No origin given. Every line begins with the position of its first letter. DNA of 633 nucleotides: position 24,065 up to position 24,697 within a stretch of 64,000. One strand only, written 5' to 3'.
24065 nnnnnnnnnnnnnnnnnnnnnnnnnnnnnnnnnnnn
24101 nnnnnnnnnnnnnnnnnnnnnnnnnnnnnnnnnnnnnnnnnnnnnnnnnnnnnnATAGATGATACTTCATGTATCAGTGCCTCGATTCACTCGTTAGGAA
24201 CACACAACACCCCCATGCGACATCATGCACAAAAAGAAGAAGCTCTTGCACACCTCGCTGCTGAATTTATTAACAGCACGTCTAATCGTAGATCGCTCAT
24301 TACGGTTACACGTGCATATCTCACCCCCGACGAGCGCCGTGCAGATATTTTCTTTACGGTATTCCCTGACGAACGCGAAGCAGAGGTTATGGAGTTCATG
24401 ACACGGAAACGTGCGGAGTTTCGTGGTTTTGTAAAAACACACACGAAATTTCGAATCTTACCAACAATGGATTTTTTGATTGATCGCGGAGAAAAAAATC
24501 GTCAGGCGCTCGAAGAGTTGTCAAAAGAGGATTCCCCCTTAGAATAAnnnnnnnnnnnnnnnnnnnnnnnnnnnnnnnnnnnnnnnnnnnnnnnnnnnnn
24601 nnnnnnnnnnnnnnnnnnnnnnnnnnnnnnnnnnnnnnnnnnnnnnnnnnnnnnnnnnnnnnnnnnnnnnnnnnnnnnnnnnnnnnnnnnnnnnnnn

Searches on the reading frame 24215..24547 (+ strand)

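Call 30: search_protein_families(library=pfam, proteins=[window:24215-24547:+], max_evalue=0.01)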
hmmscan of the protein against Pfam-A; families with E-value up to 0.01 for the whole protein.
window:24215-24547:+ (110 aa): 1 family
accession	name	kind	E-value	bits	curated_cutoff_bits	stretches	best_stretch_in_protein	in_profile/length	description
PF02033.23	RBFA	-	3e-12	47.2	34.7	1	9-102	7-104/105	Ribosome-binding factor A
